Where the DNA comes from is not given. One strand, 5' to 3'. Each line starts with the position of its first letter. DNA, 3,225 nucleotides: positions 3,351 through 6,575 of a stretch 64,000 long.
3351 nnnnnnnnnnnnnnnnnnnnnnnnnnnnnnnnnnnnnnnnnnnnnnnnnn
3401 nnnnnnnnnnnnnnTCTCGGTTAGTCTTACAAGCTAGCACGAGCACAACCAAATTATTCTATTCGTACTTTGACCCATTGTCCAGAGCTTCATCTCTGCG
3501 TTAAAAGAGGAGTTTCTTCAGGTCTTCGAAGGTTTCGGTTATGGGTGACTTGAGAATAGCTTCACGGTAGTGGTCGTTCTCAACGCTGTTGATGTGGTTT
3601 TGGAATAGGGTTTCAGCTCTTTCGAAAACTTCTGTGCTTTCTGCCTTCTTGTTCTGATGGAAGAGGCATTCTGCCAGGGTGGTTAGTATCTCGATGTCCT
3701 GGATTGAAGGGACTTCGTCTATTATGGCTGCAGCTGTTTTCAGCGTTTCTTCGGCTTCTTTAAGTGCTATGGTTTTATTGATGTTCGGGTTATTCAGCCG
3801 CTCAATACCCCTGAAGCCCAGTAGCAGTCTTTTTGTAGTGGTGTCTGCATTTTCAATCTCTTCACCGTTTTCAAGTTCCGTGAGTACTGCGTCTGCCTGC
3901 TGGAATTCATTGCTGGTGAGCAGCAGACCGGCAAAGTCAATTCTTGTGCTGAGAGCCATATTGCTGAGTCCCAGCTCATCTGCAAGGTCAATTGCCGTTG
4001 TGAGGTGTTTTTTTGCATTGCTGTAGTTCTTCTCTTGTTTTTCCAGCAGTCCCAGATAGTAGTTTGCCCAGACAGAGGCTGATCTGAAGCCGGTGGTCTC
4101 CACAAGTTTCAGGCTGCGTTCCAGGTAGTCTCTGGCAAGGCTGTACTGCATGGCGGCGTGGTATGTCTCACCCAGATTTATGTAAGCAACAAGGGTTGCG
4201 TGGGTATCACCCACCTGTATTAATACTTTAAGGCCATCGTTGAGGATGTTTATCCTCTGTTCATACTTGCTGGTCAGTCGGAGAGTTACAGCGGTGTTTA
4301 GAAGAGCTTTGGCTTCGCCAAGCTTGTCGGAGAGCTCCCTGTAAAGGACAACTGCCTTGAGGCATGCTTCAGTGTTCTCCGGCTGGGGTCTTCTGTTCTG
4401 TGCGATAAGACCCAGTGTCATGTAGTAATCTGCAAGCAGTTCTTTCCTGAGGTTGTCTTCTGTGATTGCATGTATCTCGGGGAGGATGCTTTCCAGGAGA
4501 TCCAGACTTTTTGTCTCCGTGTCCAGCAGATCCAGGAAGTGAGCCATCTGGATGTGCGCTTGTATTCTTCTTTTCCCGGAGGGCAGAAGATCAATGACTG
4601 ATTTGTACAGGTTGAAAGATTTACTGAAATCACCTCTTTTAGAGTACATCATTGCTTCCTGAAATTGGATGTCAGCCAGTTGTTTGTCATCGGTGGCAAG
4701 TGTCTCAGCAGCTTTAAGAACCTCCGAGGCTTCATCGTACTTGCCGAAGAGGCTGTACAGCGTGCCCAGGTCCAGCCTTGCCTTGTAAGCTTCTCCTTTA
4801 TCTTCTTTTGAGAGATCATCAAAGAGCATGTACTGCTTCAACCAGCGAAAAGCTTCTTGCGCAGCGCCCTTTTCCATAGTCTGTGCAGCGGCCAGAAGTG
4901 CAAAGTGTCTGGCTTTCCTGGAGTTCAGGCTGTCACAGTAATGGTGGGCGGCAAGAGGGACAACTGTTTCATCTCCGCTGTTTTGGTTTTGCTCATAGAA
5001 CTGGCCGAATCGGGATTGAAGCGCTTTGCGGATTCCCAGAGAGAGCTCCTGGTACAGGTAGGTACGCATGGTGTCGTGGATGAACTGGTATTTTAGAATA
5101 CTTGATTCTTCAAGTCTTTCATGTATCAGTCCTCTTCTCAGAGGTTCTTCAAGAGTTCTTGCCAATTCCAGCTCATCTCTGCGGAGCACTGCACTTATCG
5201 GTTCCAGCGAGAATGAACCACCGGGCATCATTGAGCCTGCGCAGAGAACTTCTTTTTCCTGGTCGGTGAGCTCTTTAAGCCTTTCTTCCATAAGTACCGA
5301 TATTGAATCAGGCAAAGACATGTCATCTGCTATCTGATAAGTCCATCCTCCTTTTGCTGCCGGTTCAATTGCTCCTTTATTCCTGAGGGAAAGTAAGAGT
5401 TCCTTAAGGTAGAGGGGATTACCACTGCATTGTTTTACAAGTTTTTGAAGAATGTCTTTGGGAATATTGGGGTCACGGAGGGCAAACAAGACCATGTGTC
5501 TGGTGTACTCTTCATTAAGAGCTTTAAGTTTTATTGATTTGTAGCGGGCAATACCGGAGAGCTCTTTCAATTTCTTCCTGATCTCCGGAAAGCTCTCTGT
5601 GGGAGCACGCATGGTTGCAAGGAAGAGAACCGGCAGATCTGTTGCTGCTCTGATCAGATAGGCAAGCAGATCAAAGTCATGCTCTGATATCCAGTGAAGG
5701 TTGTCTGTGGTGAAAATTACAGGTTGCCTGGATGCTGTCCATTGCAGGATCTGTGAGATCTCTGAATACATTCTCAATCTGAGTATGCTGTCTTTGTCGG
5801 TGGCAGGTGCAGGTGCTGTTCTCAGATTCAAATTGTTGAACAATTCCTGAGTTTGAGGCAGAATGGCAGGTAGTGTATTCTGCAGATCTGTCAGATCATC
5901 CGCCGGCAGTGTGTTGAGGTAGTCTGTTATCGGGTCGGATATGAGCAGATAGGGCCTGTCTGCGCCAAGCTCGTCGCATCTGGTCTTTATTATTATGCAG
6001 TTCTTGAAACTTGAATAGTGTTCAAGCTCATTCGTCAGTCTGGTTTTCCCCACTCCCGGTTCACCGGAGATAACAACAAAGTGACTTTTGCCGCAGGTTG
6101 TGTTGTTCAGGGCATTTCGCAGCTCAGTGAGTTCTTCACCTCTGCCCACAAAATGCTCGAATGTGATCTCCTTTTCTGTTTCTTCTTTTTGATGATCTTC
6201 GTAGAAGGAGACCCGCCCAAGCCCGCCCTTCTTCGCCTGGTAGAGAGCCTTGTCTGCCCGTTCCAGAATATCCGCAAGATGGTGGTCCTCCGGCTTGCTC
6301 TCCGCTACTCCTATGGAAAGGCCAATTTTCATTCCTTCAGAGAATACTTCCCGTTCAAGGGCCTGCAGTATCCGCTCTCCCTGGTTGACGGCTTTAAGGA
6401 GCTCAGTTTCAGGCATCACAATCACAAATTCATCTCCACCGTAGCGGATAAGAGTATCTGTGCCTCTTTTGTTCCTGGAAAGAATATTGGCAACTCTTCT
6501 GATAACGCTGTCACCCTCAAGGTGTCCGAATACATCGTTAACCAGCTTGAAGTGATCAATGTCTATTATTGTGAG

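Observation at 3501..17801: Tandem array of three GGDEF-STAND NTPase-TPR paralogs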

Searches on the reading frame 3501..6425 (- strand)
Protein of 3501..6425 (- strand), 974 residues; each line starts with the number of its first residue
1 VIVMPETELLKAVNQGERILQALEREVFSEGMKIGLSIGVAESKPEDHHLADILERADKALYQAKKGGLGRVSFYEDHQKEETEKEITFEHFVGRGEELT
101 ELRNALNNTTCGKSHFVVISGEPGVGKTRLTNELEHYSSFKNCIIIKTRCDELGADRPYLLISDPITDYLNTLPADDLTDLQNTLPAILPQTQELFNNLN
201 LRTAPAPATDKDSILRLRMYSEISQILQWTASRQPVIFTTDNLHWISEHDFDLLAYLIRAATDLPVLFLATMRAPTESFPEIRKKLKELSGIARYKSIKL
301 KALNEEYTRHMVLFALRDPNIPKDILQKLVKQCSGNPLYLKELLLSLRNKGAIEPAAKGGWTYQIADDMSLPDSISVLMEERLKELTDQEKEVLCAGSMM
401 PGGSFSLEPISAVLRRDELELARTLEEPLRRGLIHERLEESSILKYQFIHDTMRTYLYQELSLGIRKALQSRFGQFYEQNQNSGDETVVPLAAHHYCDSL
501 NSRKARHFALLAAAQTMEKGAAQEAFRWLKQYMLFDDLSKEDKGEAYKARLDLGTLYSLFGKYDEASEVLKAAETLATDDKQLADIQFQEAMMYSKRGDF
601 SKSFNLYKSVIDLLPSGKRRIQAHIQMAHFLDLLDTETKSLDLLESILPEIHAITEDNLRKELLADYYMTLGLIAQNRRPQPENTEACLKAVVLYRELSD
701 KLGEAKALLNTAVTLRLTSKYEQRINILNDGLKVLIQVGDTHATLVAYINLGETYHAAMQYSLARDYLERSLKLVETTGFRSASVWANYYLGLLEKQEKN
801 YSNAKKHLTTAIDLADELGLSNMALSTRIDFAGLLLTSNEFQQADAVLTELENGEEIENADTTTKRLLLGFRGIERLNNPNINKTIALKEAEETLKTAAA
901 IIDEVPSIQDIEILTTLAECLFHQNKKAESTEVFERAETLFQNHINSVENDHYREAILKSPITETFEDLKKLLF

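Call 9: search_protein_families(library=pfam, proteins=[window:3501-6425:-], max_evalue=0.01)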
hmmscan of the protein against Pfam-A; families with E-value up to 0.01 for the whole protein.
window:3501-6425:- (974 aa): 19 families
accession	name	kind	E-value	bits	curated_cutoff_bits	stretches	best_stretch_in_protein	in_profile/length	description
PF13191.12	AAA_16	-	4.8e-24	86.2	32.6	1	92-268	2-166/167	AAA ATPase domain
PF13424.12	TPR_12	-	2.7e-20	72.8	30.1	2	705-776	3-76/77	Tetratricopeptide repeat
PF00515.34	TPR_1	-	1.3e-12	47.4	27.8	1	747-774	3-30/34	Tetratricopeptide repeat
PF07719.23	TPR_2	-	1.6e-12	46.9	27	0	912-943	2-33/34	Tetratricopeptide repeat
PF17874.7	TPR_MalT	-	1.1e-09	38.5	45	1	706-853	41-189/336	MalT-like TPR region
PF25058.1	ARM_TT21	-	2.1e-08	34.7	27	1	503-629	4-136/155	Tetratricopeptide repeat protein 21 ARM repeat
PF14559.12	TPR_19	-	3.4e-08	34.1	25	0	518-584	3-62/68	Tetratricopeptide repeat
PF13374.12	TPR_10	-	2.5e-07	30.9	27.5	0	744-776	1-33/42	Tetratricopeptide repeat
PF13181.12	TPR_8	-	2.5e-07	30.7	25.7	0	548-578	2-32/34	Tetratricopeptide repeat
PF00990.26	GGDEF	-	2.8e-07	30.9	23.8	1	2-68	86-158/161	Diguanylate cyclase, GGDEF domain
PF13176.12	TPR_7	-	7.1e-07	29.3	27.9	0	747-780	1-34/36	Tetratricopeptide repeat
PF13428.12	TPR_14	-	3.2e-06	27.7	23.5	0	549-581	3-35/44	Tetratricopeptide repeat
PF13401.12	AAA_22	-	0.00021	22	27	0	115-267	6-119/130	AAA domain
PF20720.3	nSTAND3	-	0.00024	21.2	27.2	1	113-143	16-46/155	Novel STAND NTPase 3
PF25063.1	ARM_TT21_C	-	0.00096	19.5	35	0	681-817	33-161/209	Tetratricopeptide repeat protein 21 C-terminal ARM domain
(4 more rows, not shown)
